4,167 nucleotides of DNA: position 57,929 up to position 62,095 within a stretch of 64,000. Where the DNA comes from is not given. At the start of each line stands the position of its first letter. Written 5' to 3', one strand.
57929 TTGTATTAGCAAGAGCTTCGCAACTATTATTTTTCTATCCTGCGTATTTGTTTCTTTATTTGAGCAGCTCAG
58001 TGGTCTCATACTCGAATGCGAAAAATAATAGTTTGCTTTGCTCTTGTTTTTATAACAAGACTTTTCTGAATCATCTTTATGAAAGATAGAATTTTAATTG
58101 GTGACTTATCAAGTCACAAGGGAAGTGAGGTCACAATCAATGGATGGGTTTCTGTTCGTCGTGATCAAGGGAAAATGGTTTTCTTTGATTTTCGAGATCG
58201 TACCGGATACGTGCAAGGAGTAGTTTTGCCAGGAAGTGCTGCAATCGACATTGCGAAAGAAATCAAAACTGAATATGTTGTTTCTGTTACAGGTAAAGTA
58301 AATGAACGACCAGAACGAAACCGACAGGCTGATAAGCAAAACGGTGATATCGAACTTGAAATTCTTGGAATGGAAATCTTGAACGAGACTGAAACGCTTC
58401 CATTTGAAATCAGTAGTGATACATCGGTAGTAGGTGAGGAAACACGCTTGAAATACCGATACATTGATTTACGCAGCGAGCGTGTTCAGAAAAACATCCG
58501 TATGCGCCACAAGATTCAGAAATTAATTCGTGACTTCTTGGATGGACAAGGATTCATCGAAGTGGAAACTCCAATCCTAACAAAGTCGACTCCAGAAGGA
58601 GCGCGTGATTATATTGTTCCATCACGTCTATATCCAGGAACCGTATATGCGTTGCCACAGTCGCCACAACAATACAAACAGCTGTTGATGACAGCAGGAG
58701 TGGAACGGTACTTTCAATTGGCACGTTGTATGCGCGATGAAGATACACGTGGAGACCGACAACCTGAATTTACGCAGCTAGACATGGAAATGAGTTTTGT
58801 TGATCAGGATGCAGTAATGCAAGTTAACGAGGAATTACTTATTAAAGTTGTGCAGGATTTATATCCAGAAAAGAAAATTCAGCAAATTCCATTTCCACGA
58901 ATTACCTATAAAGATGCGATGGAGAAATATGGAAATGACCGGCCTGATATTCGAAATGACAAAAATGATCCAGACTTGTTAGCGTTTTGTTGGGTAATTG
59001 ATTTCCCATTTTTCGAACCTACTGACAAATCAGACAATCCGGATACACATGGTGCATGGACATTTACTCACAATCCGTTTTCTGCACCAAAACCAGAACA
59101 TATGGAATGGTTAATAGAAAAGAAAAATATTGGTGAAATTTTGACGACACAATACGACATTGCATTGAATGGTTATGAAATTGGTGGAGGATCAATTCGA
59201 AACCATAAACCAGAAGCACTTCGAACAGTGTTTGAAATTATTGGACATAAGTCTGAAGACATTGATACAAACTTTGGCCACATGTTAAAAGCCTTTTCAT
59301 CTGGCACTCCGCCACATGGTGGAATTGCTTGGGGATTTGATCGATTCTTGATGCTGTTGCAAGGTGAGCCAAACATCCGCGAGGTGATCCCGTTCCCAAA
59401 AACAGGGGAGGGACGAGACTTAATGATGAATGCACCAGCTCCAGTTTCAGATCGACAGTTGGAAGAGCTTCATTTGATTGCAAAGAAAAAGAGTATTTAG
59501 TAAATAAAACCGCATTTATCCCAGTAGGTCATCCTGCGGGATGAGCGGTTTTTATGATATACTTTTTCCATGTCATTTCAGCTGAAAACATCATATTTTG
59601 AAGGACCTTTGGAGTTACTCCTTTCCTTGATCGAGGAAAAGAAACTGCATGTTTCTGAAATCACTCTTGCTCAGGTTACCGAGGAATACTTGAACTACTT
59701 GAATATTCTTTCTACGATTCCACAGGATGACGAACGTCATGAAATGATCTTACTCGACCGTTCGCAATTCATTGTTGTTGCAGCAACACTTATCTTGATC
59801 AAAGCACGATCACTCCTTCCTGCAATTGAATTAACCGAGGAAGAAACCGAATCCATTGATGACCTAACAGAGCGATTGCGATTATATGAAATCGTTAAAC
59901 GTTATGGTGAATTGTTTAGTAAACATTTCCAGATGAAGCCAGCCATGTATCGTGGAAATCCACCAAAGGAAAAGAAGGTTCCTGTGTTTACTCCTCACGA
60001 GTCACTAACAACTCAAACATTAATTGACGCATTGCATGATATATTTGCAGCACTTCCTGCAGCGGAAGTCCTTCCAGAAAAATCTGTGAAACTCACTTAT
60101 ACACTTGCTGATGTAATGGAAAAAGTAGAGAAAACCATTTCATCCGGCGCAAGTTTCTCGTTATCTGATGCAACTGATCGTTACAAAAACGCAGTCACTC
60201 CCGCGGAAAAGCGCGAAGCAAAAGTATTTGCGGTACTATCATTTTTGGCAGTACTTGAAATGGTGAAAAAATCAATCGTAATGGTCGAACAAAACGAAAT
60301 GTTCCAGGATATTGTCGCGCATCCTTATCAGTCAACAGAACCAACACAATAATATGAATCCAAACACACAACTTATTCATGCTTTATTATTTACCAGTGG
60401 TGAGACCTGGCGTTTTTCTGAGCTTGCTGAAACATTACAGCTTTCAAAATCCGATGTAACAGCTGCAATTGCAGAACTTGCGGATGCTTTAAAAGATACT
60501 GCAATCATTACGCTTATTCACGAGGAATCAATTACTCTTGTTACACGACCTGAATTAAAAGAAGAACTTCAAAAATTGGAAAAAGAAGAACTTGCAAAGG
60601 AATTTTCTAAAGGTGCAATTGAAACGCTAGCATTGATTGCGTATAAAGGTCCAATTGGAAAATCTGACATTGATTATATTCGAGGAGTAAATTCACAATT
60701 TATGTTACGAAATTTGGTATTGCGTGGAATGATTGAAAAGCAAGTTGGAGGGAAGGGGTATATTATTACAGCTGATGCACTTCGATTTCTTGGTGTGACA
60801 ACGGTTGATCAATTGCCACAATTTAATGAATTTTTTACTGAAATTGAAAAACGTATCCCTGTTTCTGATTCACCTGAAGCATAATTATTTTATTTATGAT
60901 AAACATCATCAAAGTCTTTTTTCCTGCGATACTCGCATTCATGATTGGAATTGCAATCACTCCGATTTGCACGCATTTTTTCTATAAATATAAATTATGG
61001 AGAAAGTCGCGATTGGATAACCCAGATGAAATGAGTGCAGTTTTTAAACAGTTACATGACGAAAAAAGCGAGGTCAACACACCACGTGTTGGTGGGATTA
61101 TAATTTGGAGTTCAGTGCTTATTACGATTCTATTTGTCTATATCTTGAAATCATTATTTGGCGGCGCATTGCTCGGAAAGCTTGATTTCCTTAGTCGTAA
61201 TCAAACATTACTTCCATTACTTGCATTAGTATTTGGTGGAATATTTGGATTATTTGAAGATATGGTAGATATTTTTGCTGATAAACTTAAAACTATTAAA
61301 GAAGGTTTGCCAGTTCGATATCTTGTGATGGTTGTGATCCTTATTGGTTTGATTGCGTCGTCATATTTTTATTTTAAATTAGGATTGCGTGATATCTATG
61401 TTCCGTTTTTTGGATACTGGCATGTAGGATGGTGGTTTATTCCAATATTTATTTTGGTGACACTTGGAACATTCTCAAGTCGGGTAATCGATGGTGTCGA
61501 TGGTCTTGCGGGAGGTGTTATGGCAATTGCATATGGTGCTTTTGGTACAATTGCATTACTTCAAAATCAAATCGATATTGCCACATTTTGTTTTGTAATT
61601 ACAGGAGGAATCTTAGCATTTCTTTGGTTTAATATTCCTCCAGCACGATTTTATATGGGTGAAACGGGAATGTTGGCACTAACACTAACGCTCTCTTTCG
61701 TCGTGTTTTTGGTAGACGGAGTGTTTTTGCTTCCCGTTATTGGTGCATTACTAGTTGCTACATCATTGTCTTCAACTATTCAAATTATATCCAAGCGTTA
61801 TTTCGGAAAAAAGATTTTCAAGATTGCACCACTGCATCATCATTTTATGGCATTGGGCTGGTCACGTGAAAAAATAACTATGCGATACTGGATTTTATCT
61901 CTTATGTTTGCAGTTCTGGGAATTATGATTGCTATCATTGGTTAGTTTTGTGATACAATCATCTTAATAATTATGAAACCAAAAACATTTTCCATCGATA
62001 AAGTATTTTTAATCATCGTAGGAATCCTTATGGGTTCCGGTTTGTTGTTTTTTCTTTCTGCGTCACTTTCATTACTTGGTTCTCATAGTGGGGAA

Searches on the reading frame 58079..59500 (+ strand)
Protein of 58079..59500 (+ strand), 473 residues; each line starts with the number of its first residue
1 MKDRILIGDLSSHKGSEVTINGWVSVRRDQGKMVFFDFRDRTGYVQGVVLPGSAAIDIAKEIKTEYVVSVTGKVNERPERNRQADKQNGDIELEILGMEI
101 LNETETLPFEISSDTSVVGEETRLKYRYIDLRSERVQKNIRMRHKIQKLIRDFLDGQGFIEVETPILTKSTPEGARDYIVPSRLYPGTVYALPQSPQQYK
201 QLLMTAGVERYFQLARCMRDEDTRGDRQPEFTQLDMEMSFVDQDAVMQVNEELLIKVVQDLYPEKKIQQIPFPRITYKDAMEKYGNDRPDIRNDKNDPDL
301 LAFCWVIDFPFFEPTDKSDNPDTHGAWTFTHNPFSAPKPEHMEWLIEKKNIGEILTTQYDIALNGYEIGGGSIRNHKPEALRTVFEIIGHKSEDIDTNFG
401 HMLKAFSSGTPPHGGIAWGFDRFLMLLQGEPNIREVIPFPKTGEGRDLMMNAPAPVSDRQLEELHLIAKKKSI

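Call 11: search_protein_families(library=pfam, proteins=[window:58079-59500:+])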
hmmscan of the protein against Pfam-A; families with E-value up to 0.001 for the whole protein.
window:58079-59500:+ (473 aa): 2 families
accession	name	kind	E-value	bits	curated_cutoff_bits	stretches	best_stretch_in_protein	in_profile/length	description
PF00152.25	tRNA-synt_2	-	1.2e-112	376.4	25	1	120-442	2-307/308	tRNA synthetases class II (D, K and N)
PF01336.31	tRNA_anti-codon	-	3e-17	62.7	27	1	18-101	1-75/75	OB-fold nucleic acid binding domain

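Call 12: search_protein_families(library=ncbifam, proteins=[window:58079-59500:+])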
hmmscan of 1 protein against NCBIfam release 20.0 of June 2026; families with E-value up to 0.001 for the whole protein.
window:58079-59500:+ (473 aa): 15 families
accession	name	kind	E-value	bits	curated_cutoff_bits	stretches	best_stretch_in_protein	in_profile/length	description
NF001750.0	PRK00476.1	equivalog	1.2e-186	621.5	443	2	11-295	14-297/590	aspartate--tRNA ligase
TIGR00459.1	aspS_bact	equivalog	3.2e-166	554.1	373.85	2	3-295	3-292/586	aspartate--tRNA ligase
NF009460.0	PRK12820.1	equivalog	7.9e-130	434.2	1379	2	2-294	21-324/723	bifunctional aspartyl-tRNA synthetase/aspartyl/glutamyl-tRNA amidotransferase subunit C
NF003483.0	PRK05159.1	equivalog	6.2e-68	229.7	353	1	2-441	3-431/438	aspartate--tRNA(Asn) ligase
TIGR00458.1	aspS_nondisc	equivalog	1.2e-62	212.3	368.4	2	13-282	10-285/428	aspartate--tRNA(Asn) ligase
NF003037.0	PRK03932.1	equivalog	1.7e-42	146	414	2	11-265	12-266/451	asparagine--tRNA ligase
NF001756.1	PRK00484.1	subfamily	2.8e-41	141.7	468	1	12-441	48-484/488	lysine--tRNA ligase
TIGR00457.1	asnS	equivalog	2.1e-39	135.6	342.6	2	9-268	10-271/455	asparagine--tRNA ligase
TIGR00499.1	lysS_bact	equivalog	7.3e-38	130.4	427.6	2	13-292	51-331/496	lysine--tRNA ligase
NF002821.0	PRK02983.1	equivalog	5.2e-32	110.8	742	2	10-264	654-902/1102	bifunctional lysylphosphatidylglycerol synthetase/lysine--tRNA ligase LysX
NF009101.0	PRK12445.1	subfamily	4e-24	85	1026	1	17-285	67-337/505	lysine--tRNA ligase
TIGR00462.1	genX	equivalog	5.1e-23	82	286.9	2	141-287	2-145/304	EF-P lysine aminoacylase EpmA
NF005054.0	PRK06462.1-4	equivalog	7.3e-22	77.8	309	1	124-327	9-226/318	asparagine synthetase A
NF005052.0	PRK06462.1-1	equivalog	1.9e-19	70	368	1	103-262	14-174/353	asparagine synthetase A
NF006828.0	PRK09350.1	equivalog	9.3e-19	67.8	264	2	137-284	13-156/325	elongation factor P--(R)-beta-lysine ligase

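Call 13: find_related_loci(query=window:58079-59500:+, collection=genome_contigs, flank=5000)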
Query window:58079-59500:+ (473 aa) in genome_contigs; peptide patterns used: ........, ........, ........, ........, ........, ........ (x = any residue, [..] = any of these).
600 stretches matched a pattern (row limit reached: there are more); 597 encode a relative of the query (tblastn E <= 1e-3); the best 80 are kept; 80 distinct loci.
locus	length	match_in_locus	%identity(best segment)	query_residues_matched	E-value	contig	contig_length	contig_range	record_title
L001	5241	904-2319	74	1-472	0e+0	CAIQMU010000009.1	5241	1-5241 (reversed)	uncultured bacterium isolate AM-lipid-02-D4_bin-0951 genome assembly, contig: bin-0951:009/122, whole genome shotgun seq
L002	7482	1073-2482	70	3-470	0e+0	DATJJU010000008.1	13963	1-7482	MAG TPA_asm: Candidatus Paceibacterota bacterium isolate SMAG_U15574 k141_12426310, whole genome shotgun sequence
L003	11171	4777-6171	69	1-471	0e+0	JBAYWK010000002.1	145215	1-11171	MAG: Candidatus Paceibacterota bacterium isolate SO_2016_LW3_81 scaffold00158_LW162_2016, whole genome shotgun sequence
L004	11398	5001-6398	71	3-467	0e+0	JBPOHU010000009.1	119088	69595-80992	MAG: Candidatus Nomurabacteria bacterium isolate MAG_26 c_000000384636, whole genome shotgun sequence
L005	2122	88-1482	68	1-464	0e+0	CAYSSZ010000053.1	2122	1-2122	MAG TPA_asm: uncultured Candidatus Saccharibacteria bacterium isolate SRP192927_co6_844 genome assembly, contig: NODE_16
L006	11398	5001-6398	71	3-467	0e+0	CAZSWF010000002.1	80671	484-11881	MAG TPA_asm: uncultured Candidatus Saccharibacteria bacterium isolate SRP286056_co3_87 genome assembly, contig: NODE_103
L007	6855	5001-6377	69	4-469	0e+0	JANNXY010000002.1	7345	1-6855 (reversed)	MAG: bacterium isolate VAR_34_metabat_123 VAR_34_k141_1806394, whole genome shotgun sequence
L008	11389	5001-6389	68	3-471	0e+0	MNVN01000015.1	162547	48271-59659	MAG: Candidatus Nomurabacteria bacterium CG1_02_43_90 cg1_0.2_scaffold_18_c, whole genome shotgun sequence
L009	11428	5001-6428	68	1-470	0e+0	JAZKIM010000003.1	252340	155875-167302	MAG: Patescibacteria group bacterium isolate ADI_DC_SW_02_SPN_11032020-bin031_1 DCSW02SPN_B031_1_000000000003, whole gen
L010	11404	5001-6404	66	4-471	0e+0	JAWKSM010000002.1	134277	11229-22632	MAG: Candidatus Paceibacterota bacterium isolate ABC1.149 ABC1.149.fa-2, whole genome shotgun sequence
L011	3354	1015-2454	67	4-473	0e+0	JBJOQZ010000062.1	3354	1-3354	MAG: Candidatus Parcubacteria bacterium isolate yakimariver_2019_sw_WHONDRS-S19S_0060_B_bin.61 scaffold_734552, whole ge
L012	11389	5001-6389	66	4-466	0e+0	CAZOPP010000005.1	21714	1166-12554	MAG TPA_asm: uncultured Candidatus Saccharibacteria bacterium isolate SRP329715_co2_76 genome assembly, contig: NODE_477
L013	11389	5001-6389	68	1-470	0e+0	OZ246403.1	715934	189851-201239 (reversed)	MAG: uncultured Candidatus Saccharibacteria bacterium isolate SRP287051_co2_1 genome assembly, chromosome: 1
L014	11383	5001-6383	66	3-464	0e+0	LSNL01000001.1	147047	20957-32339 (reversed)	MAG: Parcubacteria group bacterium M10-OD1-1 Contig1155, whole genome shotgun sequence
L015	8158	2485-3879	65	1-464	0e+0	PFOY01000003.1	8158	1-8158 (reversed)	MAG: Candidatus Nomurabacteria bacterium CG_4_10_14_0_2_um_filter_30_12 CG_4_10_14_0.2_scaffold_5056_c, whole genome sho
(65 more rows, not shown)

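Call 37: find_encoding_contigs(protein=window:58079-59500:+, flank=3000, max_places=6)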
Protein window:58079-59500:+ (473 aa): no gene with exactly this product is on record in the collection.

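Call 38: find_homologous_proteins(query=window:58079-59500:+, max_evalue=1e-100)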
Query window:58079-59500:+ (473 aa): 7990 proteins with E <= 1e-100 among 8000 candidates; the best 120 are listed.
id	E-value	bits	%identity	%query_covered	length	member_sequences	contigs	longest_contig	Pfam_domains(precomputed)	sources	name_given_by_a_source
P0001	0.0e+0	1065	98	100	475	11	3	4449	PF01336.32,PF00152.26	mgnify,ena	mgnify:CR=1 FL=1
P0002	0.0e+0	1023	95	99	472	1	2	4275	PF01336.32,PF00152.26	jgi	jgi:aspartyl-tRNA synthetase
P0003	0.0e+0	1020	93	100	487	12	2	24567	PF01336.32,PF00152.26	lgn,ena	-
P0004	6.7e-297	1003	91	99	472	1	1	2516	PF01336.32,PF00152.26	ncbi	-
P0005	1.9e-284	962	91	96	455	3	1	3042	PF01336.32,PF00152.26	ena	-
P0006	3.0e-279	945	92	94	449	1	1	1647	PF01336.32,PF00152.26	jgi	jgi:aspartyl-tRNA synthetase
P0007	1.6e-266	903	81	99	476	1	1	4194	PF01336.32,PF00152.26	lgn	-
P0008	7.6e-266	900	81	99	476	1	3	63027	PF01336.32,PF00152.26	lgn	-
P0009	6.3e-265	897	81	99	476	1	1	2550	PF01336.32,PF00152.26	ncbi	-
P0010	1.0e-264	897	80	99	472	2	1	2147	PF01336.32,PF00152.26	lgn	-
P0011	1.3e-264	896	80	99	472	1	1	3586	PF01336.32,PF00152.26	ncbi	-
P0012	1.9e-264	896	81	99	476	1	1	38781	PF01336.32,PF00152.26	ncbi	-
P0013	5.0e-263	891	80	99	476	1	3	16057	PF01336.32,PF00152.26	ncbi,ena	-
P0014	3.0e-262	889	79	99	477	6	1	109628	PF01336.32,PF00152.26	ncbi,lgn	-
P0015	5.1e-257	871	77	99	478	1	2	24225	PF01336.32,PF00152.26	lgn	-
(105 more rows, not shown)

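Call 39: find_encoding_contigs(protein=P0001, flank=2000, max_places=3)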
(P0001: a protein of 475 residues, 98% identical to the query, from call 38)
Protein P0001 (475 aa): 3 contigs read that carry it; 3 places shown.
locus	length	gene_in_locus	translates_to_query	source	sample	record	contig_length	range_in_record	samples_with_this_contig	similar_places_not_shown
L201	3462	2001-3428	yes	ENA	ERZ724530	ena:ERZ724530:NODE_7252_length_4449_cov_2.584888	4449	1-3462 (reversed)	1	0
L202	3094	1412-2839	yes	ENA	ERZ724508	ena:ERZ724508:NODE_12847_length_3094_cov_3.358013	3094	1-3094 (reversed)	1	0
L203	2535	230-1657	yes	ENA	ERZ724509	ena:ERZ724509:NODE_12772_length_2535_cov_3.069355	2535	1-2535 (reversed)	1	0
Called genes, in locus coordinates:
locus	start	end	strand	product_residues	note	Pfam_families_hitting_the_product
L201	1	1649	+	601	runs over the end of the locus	PF00664:ABC_membrane (weak), PF00005:ABC_tran, PF02463:SMC_N (faint), PF13304:AAA_21 (faint)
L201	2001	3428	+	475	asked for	PF01336:tRNA_anti-codon, PF00152:tRNA-synt_2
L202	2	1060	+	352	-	?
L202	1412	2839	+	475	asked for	PF01336:tRNA_anti-codon, PF00152:tRNA-synt_2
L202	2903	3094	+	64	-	?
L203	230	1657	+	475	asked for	PF01336:tRNA_anti-codon, PF00152:tRNA-synt_2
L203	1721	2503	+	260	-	PF02616:SMC_ScpA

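Call 40: find_encoding_contigs(protein=P0003, flank=2000, max_places=2)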
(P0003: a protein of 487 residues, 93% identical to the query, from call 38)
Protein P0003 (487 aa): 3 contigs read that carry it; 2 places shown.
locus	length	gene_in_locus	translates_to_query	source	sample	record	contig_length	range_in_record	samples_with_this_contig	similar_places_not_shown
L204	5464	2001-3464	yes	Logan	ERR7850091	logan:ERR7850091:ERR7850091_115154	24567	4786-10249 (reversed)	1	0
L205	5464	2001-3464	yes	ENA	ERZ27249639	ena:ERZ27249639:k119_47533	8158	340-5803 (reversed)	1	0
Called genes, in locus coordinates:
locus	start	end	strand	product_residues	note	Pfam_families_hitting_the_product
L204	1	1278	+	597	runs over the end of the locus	PF00005:ABC_tran, PF02463:SMC_N (faint), PF13304:AAA_21 (faint)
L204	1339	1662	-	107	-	-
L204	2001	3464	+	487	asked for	PF01336:tRNA_anti-codon, PF00152:tRNA-synt_2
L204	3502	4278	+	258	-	PF02616:SMC_ScpA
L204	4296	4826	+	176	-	PF04079:SMC_ScpB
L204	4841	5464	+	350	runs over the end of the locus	PF00953:Glycos_transf_4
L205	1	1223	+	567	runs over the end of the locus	PF05970:PIF1, PF13245:AAA_19, PF13401:AAA_22 (faint), PF13604:AAA_30, PF21530:Pif1_2B_dom, PF14493:HTH_40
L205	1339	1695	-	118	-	-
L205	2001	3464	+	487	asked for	PF01336:tRNA_anti-codon, PF00152:tRNA-synt_2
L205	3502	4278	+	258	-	PF02616:SMC_ScpA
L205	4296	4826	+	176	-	PF04079:SMC_ScpB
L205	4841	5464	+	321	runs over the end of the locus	?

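Call 41: find_encoding_contigs(protein=P0002, flank=2000, max_places=2)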
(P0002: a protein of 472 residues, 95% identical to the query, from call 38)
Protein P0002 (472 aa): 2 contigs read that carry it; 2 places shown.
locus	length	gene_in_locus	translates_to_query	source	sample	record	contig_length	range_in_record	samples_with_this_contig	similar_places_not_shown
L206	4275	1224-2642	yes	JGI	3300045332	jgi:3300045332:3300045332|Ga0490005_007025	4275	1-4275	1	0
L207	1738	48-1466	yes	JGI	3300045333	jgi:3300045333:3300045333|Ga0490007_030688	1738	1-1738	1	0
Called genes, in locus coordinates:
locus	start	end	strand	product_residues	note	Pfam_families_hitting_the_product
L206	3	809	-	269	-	?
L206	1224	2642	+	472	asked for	PF01336:tRNA_anti-codon, PF00152:tRNA-synt_2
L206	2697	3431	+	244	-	PF02616:SMC_ScpA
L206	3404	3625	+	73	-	-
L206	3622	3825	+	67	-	-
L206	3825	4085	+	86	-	-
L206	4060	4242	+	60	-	-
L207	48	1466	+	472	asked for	PF01336:tRNA_anti-codon, PF00152:tRNA-synt_2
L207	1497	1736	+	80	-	?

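Call 42: find_encoding_contigs(protein=P0008, flank=2000, max_places=2)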
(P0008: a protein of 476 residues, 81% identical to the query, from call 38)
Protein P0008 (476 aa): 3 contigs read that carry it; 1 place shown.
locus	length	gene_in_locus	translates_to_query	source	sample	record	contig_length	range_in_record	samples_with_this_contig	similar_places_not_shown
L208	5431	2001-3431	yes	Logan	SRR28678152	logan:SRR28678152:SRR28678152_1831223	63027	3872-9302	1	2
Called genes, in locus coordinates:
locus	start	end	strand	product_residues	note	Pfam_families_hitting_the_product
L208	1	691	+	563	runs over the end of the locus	PF05970:PIF1, PF13245:AAA_19, PF13401:AAA_22 (weak), PF13604:AAA_30, PF21530:Pif1_2B_dom, PF14493:HTH_40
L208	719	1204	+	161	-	PF00005:ABC_tran, PF02463:SMC_N (weak)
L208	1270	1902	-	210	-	-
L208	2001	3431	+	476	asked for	PF01336:tRNA_anti-codon, PF00152:tRNA-synt_2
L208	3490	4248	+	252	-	PF02616:SMC_ScpA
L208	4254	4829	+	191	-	PF04079:SMC_ScpB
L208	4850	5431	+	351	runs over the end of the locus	PF00953:Glycos_transf_4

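Call 56: find_encoding_contigs(protein=P0004, flank=1500, max_places=2)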
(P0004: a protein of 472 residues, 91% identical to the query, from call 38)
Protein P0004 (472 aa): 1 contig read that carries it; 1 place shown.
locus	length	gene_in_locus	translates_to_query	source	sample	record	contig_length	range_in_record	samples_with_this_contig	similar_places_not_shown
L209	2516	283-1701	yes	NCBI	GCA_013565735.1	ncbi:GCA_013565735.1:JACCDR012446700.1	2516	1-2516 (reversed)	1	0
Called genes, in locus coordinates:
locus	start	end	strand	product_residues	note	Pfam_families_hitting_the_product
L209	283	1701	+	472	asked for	PF01336:tRNA_anti-codon, PF00152:tRNA-synt_2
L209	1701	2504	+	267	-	PF02616:SMC_ScpA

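Call 57: find_encoding_contigs(protein=P0005, flank=1500, max_places=2)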
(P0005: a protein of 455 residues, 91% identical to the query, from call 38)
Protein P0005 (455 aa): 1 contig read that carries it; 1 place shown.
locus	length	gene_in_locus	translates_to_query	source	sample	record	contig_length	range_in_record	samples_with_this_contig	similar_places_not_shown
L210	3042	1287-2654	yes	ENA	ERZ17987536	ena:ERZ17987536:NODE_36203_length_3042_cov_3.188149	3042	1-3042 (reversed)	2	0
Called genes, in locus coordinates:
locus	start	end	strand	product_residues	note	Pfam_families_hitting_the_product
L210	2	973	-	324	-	?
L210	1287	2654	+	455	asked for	PF01336:tRNA_anti-codon, PF00152:tRNA-synt_2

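Call 58: find_encoding_contigs(protein=P0006, flank=1500, max_places=2)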
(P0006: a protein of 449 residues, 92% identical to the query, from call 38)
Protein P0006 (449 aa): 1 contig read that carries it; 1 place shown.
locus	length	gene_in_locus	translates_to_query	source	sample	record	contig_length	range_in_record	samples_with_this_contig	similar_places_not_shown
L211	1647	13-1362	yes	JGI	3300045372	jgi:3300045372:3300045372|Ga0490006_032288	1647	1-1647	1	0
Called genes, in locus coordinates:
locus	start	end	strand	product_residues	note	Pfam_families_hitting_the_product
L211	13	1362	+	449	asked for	PF01336:tRNA_anti-codon, PF00152:tRNA-synt_2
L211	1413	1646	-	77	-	?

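Call 59: find_encoding_contigs(protein=P0014, flank=1500, max_places=2)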
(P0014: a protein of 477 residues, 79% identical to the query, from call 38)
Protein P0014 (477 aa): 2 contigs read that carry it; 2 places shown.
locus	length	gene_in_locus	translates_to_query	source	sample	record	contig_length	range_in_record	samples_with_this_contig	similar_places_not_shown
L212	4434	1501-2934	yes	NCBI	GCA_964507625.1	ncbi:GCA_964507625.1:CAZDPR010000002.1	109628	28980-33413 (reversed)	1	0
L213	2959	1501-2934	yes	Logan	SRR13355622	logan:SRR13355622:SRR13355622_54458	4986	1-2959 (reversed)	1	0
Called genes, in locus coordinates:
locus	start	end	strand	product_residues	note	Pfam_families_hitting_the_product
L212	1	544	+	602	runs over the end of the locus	PF00005:ABC_tran, PF02463:SMC_N (weak), PF13304:AAA_21 (faint)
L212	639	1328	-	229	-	-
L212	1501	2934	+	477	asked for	PF01336:tRNA_anti-codon, PF00152:tRNA-synt_2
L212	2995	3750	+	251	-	PF02616:SMC_ScpA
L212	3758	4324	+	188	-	PF04079:SMC_ScpB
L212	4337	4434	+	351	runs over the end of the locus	PF00953:Glycos_transf_4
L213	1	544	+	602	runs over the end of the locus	PF00005:ABC_tran, PF02463:SMC_N (weak), PF13304:AAA_21 (faint)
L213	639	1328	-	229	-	-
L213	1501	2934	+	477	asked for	PF01336:tRNA_anti-codon, PF00152:tRNA-synt_2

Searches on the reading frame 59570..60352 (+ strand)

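Call 11: search_protein_families(library=pfam, proteins=[window:59570-60352:+])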
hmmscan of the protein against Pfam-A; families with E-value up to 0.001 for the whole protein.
window:59570-60352:+ (260 aa): 1 family
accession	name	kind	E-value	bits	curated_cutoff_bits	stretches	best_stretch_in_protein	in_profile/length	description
PF02616.19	SMC_ScpA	-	9.8e-16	58.9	24.6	1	20-248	1-227/232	Segregation and condensation protein ScpA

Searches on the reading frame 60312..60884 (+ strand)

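Call 11: search_protein_families(library=pfam, proteins=[window:60312-60884:+])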
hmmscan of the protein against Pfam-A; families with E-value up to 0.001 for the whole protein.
window:60312-60884:+ (190 aa): 1 family
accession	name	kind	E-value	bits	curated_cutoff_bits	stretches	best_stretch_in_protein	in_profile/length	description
PF04079.22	SMC_ScpB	-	1.6e-29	103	27.4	1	21-170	2-159/160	Segregation and condensation complex subunit ScpB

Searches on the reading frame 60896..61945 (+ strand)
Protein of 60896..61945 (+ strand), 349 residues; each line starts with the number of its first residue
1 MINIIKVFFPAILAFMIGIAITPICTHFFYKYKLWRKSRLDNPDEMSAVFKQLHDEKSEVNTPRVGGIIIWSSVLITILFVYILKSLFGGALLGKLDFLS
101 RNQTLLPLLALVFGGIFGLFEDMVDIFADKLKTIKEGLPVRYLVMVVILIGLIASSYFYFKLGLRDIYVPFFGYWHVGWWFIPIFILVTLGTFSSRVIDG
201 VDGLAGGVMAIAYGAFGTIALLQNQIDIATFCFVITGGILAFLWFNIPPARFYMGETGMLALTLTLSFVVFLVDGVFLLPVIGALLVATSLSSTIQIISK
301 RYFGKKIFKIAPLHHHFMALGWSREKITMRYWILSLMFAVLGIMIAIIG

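Call 11: search_protein_families(library=pfam, proteins=[window:60896-61945:+])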
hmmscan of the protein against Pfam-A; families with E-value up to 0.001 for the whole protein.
window:60896-61945:+ (349 aa): 1 family
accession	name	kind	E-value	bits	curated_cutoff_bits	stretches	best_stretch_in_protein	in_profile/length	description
PF00953.26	Glycos_transf_4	-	3.5e-19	69.8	27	1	108-271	5-157/160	Glycosyl transferase family 4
